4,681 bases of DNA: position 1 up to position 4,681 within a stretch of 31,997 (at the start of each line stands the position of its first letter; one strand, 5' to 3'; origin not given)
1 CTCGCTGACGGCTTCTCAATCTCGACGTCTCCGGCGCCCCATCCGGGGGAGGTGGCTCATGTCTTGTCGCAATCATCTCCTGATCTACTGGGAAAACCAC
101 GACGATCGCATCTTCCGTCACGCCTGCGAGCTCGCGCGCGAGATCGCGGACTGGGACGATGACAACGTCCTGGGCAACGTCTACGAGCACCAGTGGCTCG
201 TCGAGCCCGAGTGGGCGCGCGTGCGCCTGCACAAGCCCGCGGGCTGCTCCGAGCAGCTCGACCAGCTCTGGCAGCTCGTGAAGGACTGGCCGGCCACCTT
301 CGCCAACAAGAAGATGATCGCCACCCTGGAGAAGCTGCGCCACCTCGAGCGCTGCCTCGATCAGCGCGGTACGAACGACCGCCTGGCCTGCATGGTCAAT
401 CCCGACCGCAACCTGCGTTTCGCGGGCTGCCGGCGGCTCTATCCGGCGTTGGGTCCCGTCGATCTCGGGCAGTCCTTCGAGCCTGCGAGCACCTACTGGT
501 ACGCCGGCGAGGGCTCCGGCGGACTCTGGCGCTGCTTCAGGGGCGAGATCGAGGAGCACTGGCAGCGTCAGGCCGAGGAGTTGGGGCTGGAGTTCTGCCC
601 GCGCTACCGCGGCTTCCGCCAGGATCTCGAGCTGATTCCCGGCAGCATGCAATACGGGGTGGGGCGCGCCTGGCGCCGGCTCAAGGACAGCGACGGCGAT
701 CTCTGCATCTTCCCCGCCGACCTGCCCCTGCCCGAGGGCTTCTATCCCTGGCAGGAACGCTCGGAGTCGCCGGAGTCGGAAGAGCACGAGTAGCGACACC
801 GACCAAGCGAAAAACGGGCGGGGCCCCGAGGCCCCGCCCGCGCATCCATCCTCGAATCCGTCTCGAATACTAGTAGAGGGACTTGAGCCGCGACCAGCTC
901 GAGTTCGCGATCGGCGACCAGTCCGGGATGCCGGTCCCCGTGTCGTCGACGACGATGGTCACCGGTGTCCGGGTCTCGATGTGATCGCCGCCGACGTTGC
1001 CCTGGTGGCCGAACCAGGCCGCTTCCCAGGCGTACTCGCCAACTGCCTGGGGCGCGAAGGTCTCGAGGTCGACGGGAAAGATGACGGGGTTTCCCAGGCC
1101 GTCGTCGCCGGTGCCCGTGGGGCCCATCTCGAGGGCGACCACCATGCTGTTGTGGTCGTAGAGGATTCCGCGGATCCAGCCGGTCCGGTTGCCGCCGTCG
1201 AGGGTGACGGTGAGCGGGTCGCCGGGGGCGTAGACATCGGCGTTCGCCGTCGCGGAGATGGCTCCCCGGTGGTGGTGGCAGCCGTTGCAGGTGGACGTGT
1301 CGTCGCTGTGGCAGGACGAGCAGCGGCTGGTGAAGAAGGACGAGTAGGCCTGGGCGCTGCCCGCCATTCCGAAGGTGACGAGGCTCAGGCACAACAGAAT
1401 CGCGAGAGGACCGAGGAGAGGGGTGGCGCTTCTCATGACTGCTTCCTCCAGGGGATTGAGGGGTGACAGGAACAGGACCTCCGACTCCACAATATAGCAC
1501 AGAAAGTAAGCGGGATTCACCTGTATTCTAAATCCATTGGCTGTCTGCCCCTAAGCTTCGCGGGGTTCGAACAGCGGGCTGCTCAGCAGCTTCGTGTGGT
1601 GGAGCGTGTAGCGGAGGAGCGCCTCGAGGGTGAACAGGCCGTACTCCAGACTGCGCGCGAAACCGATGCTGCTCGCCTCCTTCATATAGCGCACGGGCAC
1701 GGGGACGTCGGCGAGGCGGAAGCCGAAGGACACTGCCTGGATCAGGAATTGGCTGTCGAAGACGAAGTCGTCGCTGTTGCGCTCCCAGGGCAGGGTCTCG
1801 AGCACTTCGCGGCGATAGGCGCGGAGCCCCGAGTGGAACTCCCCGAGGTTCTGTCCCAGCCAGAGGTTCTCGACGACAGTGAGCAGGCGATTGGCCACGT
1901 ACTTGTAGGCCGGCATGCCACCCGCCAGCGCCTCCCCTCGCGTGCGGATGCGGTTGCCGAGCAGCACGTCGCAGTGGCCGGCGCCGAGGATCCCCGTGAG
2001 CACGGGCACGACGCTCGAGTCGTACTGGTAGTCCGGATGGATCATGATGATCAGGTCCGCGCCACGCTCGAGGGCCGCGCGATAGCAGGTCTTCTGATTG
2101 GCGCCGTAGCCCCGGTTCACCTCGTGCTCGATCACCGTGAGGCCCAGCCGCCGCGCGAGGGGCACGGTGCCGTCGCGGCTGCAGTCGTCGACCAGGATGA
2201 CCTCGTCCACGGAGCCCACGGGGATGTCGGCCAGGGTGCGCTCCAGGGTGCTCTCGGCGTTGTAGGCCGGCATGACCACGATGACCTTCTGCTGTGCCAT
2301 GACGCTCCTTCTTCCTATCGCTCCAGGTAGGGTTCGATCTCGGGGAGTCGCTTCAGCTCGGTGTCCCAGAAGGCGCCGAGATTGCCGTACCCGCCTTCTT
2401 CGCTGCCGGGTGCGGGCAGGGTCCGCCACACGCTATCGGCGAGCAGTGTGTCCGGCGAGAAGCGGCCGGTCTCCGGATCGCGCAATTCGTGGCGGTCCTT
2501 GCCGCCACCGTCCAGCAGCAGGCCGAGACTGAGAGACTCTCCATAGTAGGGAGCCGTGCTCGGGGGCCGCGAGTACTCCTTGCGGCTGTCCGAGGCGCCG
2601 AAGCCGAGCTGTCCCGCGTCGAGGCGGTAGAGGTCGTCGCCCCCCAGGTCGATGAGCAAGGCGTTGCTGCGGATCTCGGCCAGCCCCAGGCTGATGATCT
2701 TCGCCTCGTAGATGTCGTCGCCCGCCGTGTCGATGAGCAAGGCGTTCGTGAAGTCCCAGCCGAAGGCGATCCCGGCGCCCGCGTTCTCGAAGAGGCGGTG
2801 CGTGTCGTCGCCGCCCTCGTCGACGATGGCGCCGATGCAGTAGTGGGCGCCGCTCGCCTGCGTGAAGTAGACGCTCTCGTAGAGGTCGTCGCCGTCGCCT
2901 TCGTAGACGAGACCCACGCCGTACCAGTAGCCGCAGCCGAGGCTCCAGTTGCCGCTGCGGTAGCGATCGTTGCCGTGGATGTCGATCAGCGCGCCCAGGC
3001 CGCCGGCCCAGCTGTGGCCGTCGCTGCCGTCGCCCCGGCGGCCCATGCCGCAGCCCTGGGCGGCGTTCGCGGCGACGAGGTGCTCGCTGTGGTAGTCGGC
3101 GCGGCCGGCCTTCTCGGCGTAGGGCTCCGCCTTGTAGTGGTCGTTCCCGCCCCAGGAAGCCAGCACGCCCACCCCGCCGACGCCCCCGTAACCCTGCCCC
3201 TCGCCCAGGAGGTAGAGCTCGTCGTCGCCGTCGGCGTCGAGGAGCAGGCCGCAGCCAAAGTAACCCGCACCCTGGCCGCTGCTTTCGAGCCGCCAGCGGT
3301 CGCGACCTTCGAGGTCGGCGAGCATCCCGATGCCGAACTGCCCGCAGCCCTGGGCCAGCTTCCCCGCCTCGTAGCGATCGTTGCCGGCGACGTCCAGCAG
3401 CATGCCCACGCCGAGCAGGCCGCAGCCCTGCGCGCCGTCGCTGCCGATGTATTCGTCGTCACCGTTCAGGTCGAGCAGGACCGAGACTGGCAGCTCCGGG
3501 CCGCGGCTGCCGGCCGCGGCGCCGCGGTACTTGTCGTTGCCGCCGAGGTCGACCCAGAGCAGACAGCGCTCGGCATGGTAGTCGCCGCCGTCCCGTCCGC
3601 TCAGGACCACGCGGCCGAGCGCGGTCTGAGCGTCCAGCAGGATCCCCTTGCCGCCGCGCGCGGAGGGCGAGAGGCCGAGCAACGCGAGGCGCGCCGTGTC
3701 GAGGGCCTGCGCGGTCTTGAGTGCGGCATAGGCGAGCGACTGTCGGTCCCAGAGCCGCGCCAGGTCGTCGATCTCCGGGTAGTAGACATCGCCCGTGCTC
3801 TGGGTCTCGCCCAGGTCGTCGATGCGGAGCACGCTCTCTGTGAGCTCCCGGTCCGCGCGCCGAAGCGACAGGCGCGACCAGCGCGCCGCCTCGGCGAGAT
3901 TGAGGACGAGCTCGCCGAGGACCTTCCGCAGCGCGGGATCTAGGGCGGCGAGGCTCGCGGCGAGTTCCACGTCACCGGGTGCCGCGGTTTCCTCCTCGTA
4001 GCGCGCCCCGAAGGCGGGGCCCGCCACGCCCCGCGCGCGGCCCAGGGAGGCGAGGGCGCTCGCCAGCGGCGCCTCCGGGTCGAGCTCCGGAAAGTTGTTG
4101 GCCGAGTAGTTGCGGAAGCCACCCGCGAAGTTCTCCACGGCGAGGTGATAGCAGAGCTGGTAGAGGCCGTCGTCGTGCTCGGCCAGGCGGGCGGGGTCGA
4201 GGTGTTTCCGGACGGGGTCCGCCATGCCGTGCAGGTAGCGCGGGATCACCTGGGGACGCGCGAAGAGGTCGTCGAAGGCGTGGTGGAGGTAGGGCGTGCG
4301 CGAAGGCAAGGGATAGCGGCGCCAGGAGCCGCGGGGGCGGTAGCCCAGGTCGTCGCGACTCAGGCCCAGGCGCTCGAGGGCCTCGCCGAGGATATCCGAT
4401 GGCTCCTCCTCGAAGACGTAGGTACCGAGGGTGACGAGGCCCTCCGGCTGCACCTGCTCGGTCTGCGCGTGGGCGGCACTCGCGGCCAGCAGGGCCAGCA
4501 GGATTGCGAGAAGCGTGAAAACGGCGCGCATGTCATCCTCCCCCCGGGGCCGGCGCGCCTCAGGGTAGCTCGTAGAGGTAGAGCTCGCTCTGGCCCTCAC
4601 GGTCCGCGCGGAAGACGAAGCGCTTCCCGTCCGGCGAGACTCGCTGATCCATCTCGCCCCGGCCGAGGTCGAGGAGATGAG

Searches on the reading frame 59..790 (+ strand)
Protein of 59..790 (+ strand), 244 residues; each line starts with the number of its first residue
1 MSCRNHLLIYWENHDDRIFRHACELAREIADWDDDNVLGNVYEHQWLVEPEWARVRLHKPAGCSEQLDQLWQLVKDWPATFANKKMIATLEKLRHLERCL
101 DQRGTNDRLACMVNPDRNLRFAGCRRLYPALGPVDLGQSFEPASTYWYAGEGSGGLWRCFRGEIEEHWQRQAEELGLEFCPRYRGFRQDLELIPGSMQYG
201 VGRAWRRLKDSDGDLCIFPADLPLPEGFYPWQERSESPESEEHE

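Call 76: search_protein_families(library=pfam, proteins=[window:59-790:+], max_evalue=0.01)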
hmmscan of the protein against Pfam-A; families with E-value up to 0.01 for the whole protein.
window:59-790:+ (244 aa): 0 families
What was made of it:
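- Closest known: Stem-loop origins of HUH. Different: Nothing about this comparison was tested here beyond the absence of such genes in the window (call 76).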

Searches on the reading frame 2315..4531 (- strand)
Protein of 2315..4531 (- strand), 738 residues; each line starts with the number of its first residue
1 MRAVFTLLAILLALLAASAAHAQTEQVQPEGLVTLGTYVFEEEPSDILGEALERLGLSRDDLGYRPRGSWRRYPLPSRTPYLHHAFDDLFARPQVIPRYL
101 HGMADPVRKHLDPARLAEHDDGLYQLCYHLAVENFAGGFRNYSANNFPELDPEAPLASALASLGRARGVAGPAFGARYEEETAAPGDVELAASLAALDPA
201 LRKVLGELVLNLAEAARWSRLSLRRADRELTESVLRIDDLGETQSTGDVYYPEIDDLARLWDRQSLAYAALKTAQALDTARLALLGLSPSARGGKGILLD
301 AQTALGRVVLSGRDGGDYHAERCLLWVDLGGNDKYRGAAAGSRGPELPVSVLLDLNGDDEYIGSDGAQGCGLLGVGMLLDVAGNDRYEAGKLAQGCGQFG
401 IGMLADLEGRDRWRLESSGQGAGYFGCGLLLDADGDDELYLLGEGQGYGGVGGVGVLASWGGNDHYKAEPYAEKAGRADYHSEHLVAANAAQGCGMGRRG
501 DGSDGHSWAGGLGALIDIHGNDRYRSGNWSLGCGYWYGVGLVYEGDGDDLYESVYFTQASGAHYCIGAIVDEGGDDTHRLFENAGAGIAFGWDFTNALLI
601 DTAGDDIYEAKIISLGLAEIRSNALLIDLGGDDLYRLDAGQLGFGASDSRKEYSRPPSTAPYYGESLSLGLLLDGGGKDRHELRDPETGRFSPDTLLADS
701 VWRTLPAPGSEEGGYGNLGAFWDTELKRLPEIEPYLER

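Call 31: find_encoding_contigs(protein=window:2315-4531:-, flank=10000, max_places=10)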
Protein window:2315-4531:- (738 aa): 9 contigs read that carry it; 4 places shown.
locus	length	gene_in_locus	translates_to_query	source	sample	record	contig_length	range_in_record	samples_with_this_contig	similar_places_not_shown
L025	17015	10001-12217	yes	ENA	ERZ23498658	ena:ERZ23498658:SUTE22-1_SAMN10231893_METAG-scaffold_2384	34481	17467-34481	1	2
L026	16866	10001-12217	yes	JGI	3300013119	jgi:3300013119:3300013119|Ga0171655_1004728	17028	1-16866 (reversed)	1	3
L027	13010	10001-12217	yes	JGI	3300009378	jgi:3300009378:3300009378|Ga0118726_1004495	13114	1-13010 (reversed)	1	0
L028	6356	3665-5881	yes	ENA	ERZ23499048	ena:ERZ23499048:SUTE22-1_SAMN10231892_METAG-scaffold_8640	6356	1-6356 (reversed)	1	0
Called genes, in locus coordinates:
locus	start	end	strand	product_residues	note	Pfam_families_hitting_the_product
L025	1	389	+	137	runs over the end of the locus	PF02635:DsrE (weak), PF13686:DrsE_2 (weak)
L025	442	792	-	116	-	PF07238:PilZ (weak)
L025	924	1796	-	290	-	PF23023:Anti-Pycsar_Apyc1, PF00753:Lactamase_B (weak), PF12706:Lactamase_B_2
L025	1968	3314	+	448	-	-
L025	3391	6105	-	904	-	PF13240:Zn_Ribbon_1 (weak), PF00069:Pkinase, PF07714:PK_Tyr_Ser-Thr, PF01636:APH (faint)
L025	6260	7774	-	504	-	-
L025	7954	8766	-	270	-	-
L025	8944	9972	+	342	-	PF07676:PD40, PF26549:Tricorn_N (weak), PF26550:Tricorn_2nd (weak), PF26549:Tricorn_N (weak)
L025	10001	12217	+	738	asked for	-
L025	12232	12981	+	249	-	PF00535:Glycos_transf_2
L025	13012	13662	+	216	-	-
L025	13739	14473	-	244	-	-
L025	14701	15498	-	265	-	PF06750:A24_N_bact, PF01478:Peptidase_A24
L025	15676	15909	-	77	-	PF13860:FlgD_ig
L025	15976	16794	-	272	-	-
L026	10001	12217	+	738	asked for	-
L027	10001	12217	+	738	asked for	-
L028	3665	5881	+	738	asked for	-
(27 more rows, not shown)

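Call 76: search_protein_families(library=pfam, proteins=[window:2318-4531:-], max_evalue=0.01)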
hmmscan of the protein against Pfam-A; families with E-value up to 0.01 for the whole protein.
window:2318-4531:- (738 aa): 0 families

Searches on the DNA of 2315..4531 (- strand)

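Call 81: search_rna_families(source=L025, start=15540, end=15720, threshold=evalue, max_evalue=10)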
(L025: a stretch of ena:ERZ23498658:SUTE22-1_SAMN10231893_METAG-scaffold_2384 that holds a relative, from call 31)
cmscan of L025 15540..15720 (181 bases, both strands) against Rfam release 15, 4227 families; matches with E-value up to 10: 33.
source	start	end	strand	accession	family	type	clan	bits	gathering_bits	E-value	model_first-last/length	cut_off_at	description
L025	15603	15663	+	RF03878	mir-B6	Gene; miRNA;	-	33.2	89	0.0038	1-83/83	no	mir-B6 microRNA precursor family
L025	15603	15663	-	RF03878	mir-B6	Gene; miRNA;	-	33.2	89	0.0038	1-83/83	no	mir-B6 microRNA precursor family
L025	15600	15666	+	RF03701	mir-4041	Gene; miRNA;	-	32.3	74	0.0001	1-54/54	no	mir-4041 microRNA precursor family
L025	15600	15666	-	RF03701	mir-4041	Gene; miRNA;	-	31.7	74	0.00015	1-54/54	no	mir-4041 microRNA precursor family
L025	15602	15664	+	RF02598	EBv-sisRNA-2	Gene;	-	31.2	41.8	0.0023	1-76/76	no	Epstein-Barr virus stable intronic sequence RNA 2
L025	15598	15668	-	RF03599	MIR1883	Gene; miRNA;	-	29.9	128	0.00085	1-118/118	no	MIR1883 microRNA precursor family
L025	15600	15666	-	RF03371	mir-4788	Gene; miRNA;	-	29.8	91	0.0005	1-80/80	no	mir-4788 microRNA precursor family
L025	15598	15668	+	RF03990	mir-4888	Gene; miRNA;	-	29.8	90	0.00073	1-73/73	no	mir-4888 microRNA precursor family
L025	15598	15668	-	RF03990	mir-4888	Gene; miRNA;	-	28.8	90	0.0014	1-73/73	no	mir-4888 microRNA precursor family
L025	15575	15702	-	RF04119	MIR1858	Gene; miRNA;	-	26.4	137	0.0086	1-197/197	no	MIR1858 microRNA precursor family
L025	15600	15666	+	RF04119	MIR1858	Gene; miRNA;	-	25.9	137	0.011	43-161/197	no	MIR1858 microRNA precursor family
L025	15598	15668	+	RF03964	mir-H1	Gene; miRNA;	-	25.9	97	0.018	1-85/85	no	mir-H1 microRNA precursor family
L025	15602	15664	+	RF03832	mir-H4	Gene; miRNA;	-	25.9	90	0.023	1-76/76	no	mir-H4 microRNA precursor family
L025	15592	15674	+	RF03792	MIR6462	Gene; miRNA;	-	25.7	96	0.0092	1-119/119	no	MIR6462 microRNA precursor family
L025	15582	15683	+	RF02006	mir-1253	Gene; miRNA;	-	25.6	103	0.0024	1-94/94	no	mir-1253 microRNA precursor family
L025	15598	15668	-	RF03964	mir-H1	Gene; miRNA;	-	25.3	97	0.024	1-85/85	no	mir-H1 microRNA precursor family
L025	15603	15663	-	RF04296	mir-485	Gene; miRNA;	CL00149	21.9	70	0.012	1-73/73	no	mir-485 microRNA precursor family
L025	15600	15666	-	RF02006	mir-1253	Gene; miRNA;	-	21.7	103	0.029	19-78/94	no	mir-1253 microRNA precursor family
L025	15590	15675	+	RF01030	mir-422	Gene; miRNA;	-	20.9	90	0.094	1-85/85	no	mir-422 microRNA precursor family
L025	15611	15671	-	RF01677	P35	Gene; sRNA;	-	20.2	70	0.41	1-62/62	no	Pseudomonas sRNA P35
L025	15600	15666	-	RF03944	mir-935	Gene; miRNA;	-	20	73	0.96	16-79/91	no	mir-935 microRNA precursor family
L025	15600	15666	-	RF03720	MIR4228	Gene; miRNA;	-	19.6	180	0.018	20-138/152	no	MIR4228 microRNA precursor family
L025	15604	15662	-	RF00891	mir-671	Gene; miRNA;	-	18.7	65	0.66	1-84/84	no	mir-671 microRNA precursor family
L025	15597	15668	-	RF03778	mir-483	Gene; miRNA;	-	17.1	60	0.65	1-75/75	no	mir-483 microRNA precursor family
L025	15598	15668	+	RF00802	mir-207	Gene; miRNA;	-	16.8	88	0.86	1-78/78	no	mir-207 microRNA precursor family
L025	15600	15666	-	RF03314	mir-1908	Gene; miRNA;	-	16.8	82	3.8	1-73/73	no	mir-1908 microRNA precursor family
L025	15594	15676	-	RF00912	mir-877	Gene; miRNA;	-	16.6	47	0.71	1-86/86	no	mir-877 microRNA precursor family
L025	15599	15667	+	RF03946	mir-3132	Gene; miRNA;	-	15.7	84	2.9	1-75/75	no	mir-3132 microRNA precursor family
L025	15600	15666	+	RF04260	mir-2005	Gene; miRNA;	-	15.5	61.4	2.6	1-93/93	no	mir-2005 microRNA precursor family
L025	15601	15666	+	RF03778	mir-483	Gene; miRNA;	-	15.2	60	1.9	1-75/75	no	mir-483 microRNA precursor family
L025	15601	15665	+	RF02566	Ms1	Gene; sRNA;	-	11.9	162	0.3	66-256/304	no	Mycobacterium smegmatis small RNA 1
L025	15599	15720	-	RF01390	isrG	Gene; sRNA;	-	10.3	100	0.61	61-218/279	5'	isrG Hfq binding RNA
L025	15547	15631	-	RF01953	SOX2OT_exon3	Gene; lncRNA;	-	6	70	4.2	183-276/276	no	SOX2 overlapping transcript exon 3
